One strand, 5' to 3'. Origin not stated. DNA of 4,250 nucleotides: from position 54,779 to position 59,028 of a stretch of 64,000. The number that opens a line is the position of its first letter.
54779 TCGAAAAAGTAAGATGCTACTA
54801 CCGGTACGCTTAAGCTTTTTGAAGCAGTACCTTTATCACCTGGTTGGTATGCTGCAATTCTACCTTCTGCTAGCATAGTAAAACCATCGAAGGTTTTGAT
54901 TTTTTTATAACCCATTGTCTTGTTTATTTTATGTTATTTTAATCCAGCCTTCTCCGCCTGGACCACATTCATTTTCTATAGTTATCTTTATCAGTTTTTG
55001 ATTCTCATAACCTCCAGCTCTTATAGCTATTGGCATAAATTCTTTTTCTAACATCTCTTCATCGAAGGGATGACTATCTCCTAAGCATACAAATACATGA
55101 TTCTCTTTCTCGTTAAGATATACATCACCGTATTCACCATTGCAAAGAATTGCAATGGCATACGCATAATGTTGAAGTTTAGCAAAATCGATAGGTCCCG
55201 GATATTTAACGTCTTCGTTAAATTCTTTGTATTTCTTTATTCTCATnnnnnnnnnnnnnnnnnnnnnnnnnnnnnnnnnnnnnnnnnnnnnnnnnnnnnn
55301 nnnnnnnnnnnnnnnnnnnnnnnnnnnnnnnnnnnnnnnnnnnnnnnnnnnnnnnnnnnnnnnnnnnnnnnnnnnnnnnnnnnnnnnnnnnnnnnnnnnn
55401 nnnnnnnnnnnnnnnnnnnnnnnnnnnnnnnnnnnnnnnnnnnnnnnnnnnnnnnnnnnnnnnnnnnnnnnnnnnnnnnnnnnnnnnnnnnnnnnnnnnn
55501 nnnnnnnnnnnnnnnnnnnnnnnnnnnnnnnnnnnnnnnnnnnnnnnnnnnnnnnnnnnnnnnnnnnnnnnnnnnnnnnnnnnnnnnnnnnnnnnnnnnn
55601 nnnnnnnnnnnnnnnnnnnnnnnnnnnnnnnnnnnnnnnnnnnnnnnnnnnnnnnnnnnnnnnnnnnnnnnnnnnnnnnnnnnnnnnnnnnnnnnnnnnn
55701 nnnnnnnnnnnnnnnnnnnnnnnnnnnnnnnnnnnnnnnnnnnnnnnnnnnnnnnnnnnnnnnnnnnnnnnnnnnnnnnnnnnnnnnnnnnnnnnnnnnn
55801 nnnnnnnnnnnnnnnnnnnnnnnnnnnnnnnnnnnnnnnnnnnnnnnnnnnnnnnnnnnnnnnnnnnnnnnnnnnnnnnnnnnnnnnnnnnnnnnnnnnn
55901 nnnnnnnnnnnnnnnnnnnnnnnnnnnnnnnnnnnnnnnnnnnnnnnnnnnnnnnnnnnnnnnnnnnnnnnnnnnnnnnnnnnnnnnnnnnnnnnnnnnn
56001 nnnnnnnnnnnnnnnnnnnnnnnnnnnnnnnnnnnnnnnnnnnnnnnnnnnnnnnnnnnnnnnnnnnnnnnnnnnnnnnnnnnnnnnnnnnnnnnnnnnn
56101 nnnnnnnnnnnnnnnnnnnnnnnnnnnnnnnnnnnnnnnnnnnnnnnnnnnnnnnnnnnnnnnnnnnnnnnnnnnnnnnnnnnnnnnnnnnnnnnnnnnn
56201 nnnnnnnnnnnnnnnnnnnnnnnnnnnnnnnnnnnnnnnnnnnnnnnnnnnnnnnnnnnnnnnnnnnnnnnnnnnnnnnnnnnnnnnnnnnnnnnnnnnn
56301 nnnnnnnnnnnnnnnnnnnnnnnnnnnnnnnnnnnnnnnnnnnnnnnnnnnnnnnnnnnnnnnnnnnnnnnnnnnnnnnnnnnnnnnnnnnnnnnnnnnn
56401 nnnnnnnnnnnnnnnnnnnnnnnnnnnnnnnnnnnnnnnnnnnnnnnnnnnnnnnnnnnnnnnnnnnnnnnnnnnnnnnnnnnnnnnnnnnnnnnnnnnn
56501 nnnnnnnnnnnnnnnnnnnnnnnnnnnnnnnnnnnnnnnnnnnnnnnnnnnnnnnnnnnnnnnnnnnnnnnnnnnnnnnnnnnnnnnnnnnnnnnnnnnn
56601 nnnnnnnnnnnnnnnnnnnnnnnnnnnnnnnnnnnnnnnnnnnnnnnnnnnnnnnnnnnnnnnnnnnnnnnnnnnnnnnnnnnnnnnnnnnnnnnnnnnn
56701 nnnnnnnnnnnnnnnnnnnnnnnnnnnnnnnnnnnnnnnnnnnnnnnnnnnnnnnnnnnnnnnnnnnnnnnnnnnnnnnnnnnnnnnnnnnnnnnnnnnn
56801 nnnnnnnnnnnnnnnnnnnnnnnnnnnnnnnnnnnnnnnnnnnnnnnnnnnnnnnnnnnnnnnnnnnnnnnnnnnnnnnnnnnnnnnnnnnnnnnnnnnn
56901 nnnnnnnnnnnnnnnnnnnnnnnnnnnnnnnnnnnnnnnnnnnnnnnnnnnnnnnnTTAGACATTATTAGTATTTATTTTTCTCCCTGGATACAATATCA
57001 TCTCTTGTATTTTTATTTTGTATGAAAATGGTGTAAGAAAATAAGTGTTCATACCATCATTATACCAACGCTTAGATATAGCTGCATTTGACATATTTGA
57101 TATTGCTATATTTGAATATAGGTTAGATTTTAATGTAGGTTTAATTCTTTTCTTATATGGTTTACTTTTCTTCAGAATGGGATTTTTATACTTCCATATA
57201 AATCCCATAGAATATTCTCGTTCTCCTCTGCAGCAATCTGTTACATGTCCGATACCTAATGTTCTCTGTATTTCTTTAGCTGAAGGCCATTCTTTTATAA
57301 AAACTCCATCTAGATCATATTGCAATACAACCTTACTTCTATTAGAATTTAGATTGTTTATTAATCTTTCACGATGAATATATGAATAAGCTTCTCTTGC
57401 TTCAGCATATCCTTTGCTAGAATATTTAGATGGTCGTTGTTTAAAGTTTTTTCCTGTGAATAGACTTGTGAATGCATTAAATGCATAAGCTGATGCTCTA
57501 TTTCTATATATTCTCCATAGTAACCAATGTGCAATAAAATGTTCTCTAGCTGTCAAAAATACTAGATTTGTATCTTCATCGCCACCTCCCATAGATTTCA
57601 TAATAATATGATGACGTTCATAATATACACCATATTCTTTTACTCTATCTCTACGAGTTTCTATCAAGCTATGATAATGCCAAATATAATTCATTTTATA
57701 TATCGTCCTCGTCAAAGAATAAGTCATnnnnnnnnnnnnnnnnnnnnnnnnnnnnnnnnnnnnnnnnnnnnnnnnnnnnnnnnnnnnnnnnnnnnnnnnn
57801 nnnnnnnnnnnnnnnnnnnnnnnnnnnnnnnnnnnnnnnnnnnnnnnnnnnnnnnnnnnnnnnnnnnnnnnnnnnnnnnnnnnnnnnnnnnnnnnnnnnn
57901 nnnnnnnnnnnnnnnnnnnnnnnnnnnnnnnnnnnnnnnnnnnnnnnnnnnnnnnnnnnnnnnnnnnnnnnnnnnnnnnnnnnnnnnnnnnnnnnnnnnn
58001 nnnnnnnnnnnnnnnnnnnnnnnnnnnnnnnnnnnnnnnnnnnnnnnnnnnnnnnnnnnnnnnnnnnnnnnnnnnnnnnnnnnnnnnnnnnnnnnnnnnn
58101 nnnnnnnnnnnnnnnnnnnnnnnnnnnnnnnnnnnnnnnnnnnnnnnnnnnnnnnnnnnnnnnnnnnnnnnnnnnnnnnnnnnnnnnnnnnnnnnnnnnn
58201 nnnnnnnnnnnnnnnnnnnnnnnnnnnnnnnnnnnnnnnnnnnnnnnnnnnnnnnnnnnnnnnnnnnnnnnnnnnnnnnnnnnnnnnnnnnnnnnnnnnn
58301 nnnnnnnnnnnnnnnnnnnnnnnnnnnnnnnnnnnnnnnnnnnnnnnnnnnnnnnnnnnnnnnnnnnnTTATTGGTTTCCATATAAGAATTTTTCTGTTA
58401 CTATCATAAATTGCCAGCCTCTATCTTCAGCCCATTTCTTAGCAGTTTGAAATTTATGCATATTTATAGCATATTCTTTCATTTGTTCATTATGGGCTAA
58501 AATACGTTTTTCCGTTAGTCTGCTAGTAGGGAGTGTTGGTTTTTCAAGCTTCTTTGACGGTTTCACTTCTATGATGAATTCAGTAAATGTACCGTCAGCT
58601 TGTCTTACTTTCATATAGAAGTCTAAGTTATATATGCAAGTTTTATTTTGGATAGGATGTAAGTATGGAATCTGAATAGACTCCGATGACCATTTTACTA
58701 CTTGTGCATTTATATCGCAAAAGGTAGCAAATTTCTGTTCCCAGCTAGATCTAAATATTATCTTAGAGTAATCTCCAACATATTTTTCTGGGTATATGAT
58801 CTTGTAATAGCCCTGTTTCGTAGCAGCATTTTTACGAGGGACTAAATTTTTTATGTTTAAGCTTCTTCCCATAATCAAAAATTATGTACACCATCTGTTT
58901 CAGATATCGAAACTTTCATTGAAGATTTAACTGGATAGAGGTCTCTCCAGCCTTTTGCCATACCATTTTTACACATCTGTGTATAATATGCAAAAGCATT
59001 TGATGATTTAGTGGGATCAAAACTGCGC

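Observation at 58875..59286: gp55-like late sigma factor with a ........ box upstream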

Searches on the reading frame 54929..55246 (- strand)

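Call 71: search_protein_families(library=phrogs, alignment_id=A2, max_evalue=0.001)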
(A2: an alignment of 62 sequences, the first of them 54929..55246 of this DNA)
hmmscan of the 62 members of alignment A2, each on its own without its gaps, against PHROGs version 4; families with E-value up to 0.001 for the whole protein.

A. member 1, window:54929-55246:- (105 aa): 0 families

B. families by the number of members that match (of 62 scanned): 33 families (the first 25 are shown)
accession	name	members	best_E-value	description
phrog_2574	-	2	3.9e-18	-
phrog_1017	-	1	2.8e-47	-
phrog_7878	-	1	1.2e-35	bifunctional heptose 7-phosphate kinase/heptose 1-phosphate adenyltransferase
phrog_990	-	1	5.5e-33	metal-dependent phosphohydrolase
phrog_7851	-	1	1.2e-28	cysteine dioxygenase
phrog_7308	-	1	2.2e-28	cation efflux protein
phrog_420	-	1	2.7e-23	unknown function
phrog_11311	-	1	4e-20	-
phrog_1479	-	1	9.8e-18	-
phrog_21127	-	1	7.4e-17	nucleotidyltransferase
phrog_3668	-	1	3.4e-16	hydrolase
phrog_12005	-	1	5.7e-11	-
phrog_15275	-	1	2.5e-10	-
phrog_22343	-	1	1.3e-08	-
phrog_669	-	1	2e-08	endolysin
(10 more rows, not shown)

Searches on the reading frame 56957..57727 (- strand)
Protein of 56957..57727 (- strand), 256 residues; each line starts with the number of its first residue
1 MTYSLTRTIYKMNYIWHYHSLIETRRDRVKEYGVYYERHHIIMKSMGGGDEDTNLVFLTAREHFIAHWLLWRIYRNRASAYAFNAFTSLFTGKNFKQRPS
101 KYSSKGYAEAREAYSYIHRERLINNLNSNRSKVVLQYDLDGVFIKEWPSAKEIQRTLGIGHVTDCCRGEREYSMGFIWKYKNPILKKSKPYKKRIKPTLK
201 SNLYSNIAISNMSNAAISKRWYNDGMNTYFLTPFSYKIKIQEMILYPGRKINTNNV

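Call 3: search_protein_families(library=pfam, proteins=[window:56957-57727:-], max_evalue=1)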
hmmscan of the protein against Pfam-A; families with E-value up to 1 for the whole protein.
window:56957-57727:- (256 aa): 4 families
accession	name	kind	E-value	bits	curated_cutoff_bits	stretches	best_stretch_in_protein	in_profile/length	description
PF07453.19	NUMOD1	-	0.00092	19.8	22.8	1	134-163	3-32/37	NUMOD1 domain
PF21194.3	TadZ-like_ARD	-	0.15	12.9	27.4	0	93-142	12-61/108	TadZ-like, receiver domain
PF22083.2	I-HmuI_NUMOD-like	-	0.16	12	27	1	145-178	10-45/46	DNA endonuclease I-HmuI-like, NUMOD-like domain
PF01844.29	HNH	-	0.19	12.4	21.4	1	36-58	14-36/47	HNH endonuclease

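Call 4: search_protein_families(library=phrogs, proteins=[window:56957-57727:-], max_evalue=0.01)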
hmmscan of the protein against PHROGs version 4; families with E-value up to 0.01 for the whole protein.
window:56957-57727:- (256 aa): 5 families
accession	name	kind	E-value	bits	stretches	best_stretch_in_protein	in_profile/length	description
phrog_655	-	DNA, RNA and nucleotide metabolism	1.8e-34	121.2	1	3-242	17-247/343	homing endonuclease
phrog_10088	-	DNA, RNA and nucleotide metabolism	3.1e-10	40.8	1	12-117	1-103/331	homing endonuclease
phrog_12434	-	DNA, RNA and nucleotide metabolism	1.7e-06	28.8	1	32-84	34-89/292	HNH endonuclease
phrog_20162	-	DNA, RNA and nucleotide metabolism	1.3e-05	26.5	1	130-181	29-82/88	HNH endonuclease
phrog_7370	-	DNA, RNA and nucleotide metabolism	0.0045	18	0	35-68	53-85/115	HNH endonuclease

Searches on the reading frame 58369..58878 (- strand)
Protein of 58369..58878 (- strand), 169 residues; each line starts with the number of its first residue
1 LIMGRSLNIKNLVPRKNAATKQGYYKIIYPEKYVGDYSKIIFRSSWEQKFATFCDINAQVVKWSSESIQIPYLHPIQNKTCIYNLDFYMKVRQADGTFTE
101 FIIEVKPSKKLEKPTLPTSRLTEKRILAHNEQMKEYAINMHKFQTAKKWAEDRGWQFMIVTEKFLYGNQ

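Call 3: search_protein_families(library=pfam, proteins=[window:58369-58878:-], max_evalue=1)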
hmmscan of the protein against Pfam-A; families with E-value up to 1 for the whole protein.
window:58369-58878:- (169 aa): 2 families
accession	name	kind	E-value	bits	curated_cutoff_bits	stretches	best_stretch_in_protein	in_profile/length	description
PF08722.17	Tn7_TnsA-like_N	-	2e-20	73.6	26.5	1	57-162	1-85/85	TnsA-like endonuclease N terminal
PF19778.5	RE_endonuc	-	0.0019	18.5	23.4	1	37-113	5-78/108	Endonuclease domain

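Call 4: search_protein_families(library=phrogs, proteins=[window:58369-58878:-], max_evalue=0.01)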
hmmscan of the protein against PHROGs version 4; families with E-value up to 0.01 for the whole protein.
window:58369-58878:- (169 aa): 6 families
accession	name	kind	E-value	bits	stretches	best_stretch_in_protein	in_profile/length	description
phrog_218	-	connector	2.7e-42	145.3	1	20-166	3-142/148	head closure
phrog_14892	-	connector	5.7e-17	63.2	1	53-165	3-110/117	head closure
phrog_15427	-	DNA, RNA and nucleotide metabolism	2.9e-07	31.4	1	38-89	160-207/270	endonuclease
phrog_22215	-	unknown function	1.1e-05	26.3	1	35-108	210-273/324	-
phrog_11902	-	unknown function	0.00042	19.5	1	37-152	888-994/1000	-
phrog_945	-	DNA, RNA and nucleotide metabolism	0.0047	17.7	0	38-106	10-63/145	endonuclease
